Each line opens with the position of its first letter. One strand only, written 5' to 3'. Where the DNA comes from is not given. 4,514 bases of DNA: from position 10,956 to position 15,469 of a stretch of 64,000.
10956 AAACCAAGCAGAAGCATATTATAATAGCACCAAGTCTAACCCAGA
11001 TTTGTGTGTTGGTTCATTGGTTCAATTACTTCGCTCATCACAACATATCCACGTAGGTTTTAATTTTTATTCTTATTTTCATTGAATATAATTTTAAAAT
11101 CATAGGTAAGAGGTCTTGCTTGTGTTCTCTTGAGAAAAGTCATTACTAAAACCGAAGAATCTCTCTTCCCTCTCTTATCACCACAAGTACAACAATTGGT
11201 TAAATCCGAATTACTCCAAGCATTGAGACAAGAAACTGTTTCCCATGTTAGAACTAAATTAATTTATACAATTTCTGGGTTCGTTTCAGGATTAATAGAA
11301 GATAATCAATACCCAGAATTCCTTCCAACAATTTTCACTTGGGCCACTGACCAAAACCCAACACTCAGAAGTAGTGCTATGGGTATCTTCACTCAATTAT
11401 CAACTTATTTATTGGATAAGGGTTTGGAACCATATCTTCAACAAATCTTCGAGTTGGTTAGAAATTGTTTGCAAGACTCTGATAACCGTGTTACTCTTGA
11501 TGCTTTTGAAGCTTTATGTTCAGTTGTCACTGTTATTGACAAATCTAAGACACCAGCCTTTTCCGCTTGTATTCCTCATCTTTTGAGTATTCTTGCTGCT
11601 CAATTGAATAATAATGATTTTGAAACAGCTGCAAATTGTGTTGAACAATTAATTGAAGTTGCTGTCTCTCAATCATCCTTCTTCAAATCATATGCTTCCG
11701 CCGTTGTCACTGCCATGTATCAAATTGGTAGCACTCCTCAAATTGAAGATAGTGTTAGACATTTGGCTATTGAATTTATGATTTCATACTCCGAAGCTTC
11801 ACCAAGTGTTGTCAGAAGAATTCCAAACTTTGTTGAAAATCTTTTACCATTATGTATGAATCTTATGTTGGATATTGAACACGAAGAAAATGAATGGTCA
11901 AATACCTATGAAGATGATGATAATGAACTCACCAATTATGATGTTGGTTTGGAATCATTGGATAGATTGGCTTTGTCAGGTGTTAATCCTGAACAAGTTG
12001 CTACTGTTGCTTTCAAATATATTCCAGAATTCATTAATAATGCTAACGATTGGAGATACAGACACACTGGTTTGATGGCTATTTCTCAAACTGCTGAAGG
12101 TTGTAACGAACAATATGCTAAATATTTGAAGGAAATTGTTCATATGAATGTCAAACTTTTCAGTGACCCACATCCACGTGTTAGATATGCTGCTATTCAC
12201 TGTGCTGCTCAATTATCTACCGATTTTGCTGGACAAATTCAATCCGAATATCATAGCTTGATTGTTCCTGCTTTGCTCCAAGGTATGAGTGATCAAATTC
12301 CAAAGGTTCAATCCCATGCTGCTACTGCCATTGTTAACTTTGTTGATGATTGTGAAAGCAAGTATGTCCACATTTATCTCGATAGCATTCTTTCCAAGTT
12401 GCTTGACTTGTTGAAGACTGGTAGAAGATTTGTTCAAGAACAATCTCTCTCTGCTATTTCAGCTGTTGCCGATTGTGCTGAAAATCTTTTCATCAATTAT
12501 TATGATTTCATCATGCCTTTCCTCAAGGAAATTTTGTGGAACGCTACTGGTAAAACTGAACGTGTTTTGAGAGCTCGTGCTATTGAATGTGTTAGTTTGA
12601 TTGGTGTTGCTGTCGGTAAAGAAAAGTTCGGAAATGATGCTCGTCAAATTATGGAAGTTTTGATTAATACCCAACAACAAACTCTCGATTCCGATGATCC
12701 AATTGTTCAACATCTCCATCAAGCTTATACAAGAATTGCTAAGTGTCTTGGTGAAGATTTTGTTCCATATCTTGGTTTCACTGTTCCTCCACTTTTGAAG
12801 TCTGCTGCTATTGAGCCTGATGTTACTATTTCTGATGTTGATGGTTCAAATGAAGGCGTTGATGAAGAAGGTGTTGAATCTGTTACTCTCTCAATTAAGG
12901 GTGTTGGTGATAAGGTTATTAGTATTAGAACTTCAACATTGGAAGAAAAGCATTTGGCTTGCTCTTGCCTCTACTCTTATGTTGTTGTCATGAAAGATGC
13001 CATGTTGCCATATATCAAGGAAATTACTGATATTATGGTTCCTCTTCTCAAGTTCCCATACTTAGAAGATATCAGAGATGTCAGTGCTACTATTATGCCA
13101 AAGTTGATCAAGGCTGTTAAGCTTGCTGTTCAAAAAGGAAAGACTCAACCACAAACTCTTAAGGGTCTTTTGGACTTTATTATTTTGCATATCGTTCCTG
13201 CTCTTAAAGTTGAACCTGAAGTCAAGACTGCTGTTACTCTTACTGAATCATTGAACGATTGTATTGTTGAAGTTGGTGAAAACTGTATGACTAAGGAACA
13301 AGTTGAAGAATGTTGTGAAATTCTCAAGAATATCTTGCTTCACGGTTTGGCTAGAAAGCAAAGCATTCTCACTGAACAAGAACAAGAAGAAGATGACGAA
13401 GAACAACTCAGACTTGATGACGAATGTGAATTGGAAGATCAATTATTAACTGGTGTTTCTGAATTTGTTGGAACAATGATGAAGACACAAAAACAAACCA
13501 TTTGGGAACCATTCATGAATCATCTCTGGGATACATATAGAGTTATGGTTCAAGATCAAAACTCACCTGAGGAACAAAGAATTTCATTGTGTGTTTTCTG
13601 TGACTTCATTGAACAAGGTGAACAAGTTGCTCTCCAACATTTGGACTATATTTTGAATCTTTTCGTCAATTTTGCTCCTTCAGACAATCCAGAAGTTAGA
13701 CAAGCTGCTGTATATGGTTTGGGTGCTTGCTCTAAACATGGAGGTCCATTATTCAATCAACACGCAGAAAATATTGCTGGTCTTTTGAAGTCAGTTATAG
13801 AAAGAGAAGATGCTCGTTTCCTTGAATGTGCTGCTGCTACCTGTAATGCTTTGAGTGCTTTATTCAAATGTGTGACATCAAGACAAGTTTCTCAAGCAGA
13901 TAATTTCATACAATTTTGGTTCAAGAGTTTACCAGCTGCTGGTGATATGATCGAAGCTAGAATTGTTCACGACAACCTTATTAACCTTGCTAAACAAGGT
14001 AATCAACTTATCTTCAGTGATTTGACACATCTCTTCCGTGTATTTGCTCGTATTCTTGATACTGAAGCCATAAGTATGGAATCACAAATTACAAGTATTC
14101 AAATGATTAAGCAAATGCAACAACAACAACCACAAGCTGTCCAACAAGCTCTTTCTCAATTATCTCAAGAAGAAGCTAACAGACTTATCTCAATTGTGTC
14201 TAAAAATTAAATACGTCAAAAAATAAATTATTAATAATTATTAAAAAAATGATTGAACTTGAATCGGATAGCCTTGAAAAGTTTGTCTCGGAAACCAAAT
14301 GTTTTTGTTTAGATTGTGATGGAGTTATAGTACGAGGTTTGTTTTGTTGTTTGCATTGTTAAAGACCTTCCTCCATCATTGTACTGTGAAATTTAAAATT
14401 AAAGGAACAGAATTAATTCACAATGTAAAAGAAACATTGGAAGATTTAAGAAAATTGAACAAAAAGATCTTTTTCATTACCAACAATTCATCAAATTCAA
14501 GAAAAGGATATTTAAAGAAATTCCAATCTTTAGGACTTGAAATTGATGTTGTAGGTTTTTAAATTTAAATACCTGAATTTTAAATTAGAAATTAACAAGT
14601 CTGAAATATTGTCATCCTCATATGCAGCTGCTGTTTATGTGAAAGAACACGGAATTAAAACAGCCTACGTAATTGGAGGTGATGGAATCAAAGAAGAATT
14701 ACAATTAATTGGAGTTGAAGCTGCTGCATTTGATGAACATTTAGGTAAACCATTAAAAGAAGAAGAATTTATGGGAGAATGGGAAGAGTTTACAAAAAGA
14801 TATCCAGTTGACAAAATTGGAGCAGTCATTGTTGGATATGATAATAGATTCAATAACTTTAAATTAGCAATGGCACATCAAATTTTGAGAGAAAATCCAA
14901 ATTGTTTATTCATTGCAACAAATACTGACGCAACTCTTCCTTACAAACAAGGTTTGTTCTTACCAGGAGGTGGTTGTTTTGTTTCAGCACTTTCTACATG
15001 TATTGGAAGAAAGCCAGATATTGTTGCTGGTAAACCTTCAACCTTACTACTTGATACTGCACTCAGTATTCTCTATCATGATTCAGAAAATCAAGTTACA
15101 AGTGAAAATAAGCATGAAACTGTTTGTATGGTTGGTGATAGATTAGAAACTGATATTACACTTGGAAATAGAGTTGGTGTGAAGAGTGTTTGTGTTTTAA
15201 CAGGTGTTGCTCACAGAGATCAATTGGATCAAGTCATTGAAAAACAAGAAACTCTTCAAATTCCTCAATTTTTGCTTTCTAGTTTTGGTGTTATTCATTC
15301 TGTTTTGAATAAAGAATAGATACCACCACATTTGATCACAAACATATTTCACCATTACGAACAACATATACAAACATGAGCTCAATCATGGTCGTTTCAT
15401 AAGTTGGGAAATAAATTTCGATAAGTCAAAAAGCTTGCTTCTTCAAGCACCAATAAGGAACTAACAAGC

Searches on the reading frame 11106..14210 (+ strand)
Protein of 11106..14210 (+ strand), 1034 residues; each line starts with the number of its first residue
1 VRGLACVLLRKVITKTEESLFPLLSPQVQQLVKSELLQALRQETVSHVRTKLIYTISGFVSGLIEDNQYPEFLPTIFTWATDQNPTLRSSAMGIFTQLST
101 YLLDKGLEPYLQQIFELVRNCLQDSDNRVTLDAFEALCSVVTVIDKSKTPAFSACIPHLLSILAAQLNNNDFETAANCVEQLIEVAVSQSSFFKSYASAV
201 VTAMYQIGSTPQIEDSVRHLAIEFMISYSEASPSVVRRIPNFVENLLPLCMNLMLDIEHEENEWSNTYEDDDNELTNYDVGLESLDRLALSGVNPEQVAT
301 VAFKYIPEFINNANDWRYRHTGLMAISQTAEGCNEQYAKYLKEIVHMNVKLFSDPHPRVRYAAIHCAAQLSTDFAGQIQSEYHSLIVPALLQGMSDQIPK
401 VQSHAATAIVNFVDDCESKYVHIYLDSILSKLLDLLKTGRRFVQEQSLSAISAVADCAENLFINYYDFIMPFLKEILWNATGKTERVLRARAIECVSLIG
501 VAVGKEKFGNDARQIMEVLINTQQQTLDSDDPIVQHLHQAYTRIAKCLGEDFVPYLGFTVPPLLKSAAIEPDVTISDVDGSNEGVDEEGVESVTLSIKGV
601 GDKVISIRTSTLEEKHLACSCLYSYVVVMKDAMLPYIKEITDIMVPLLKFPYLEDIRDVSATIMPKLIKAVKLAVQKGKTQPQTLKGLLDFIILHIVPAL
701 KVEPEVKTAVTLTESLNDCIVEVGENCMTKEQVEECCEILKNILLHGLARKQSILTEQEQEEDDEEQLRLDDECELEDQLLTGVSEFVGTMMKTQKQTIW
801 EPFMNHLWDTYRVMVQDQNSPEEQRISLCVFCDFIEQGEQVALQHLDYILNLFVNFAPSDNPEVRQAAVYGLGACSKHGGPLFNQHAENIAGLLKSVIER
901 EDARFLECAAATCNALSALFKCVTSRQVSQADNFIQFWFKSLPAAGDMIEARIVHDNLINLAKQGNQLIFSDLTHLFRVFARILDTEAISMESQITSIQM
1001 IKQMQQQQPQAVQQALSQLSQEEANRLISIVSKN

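Call 38: search_protein_families(library=pfam, proteins=[window:11106-14210:+], max_evalue=0.01)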
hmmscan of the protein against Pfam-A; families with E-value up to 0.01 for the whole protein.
window:11106-14210:+ (1034 aa): 21 families
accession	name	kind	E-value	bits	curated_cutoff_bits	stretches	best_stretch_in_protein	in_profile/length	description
PF25780.1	TPR_IPO5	-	9.9e-33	114.2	27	1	36-202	1-171/172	IPO5-like, TPR repeats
PF13513.12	HEAT_EZ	-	3.8e-22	78.7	27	1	316-366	1-51/55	HEAT-like repeat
PF24987.1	HEAT_EF3_N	-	5.1e-20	72.6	32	3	385-480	65-157/169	EF3 N-terminal HEAT repeat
PF18808.7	Importin_rep_4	-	1.9e-19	70.2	27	1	212-291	3-82/90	Importin repeat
PF12755.13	Vac14_Fab1_bd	-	3.4e-18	66.5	22.1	2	318-364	2-48/97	Vacuolar 14 Fab1-binding region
PF25574.1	TPR_IMB1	-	1.2e-17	64.2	29.1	1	400-569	121-286/388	Importin subunit beta-1-like, TPR repeats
PF24714.1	TOR1L1_N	-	1.9e-17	64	43.3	2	319-498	58-237/281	TORTIFOLIA1 N-terminal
PF02985.28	HEAT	-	6e-17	60.6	23.5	0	350-371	7-28/31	HEAT repeat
PF25757.1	TPR_DNAAF5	-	4.6e-15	56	27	1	320-443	104-226/288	Dynein axonemal assembly factor 5-like, TPR repeats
PF18829.7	Importin_rep_6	-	4.9e-13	49.8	23.9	1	711-816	4-109/110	Importin repeat 6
PF13646.12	HEAT_2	-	8.2e-11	42.5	27.7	0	343-372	31-60/88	HEAT repeats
PF01602.26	Adaptin_N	-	3.1e-10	39.7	37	2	349-499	120-253/524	Adaptin N terminal region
PF25782.1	TPR_CAND1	-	1.4e-09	38.7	32.8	1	68-172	4-113/126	CAND1-like, TPR repeats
PF12717.13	Cnd1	-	4.8e-08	33.7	26.4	1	349-474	27-128/162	non-SMC mitotic condensation complex subunit 1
PF21040.3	CEP104-like_TOG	-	8.7e-06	26.5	24.3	1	314-430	22-149/208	Centrosomal protein CEP104-like, TOG domain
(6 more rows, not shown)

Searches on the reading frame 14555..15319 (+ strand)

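Call 38: search_protein_families(library=pfam, proteins=[window:14555-15319:+], max_evalue=0.01)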
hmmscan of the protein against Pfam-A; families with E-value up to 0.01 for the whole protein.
window:14555-15319:+ (254 aa): 4 families
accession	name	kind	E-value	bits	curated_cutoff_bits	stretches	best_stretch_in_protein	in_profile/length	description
PF13242.12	Hydrolase_like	-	1.5e-15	57.3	22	1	157-228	1-62/75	HAD-hyrolase-like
PF13344.12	Hydrolase_6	-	1.6e-06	28.5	27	1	9-54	54-100/101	Haloacid dehalogenase-like hydrolase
PF00702.32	Hydrolase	-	1.2e-05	26.2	26.4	1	51-208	53-191/191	haloacid dehalogenase-like hydrolase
PF09419.16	PGP_phosphatase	-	1.4e-05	25.2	20.4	1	185-218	134-167/168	Mitochondrial PGP phosphatase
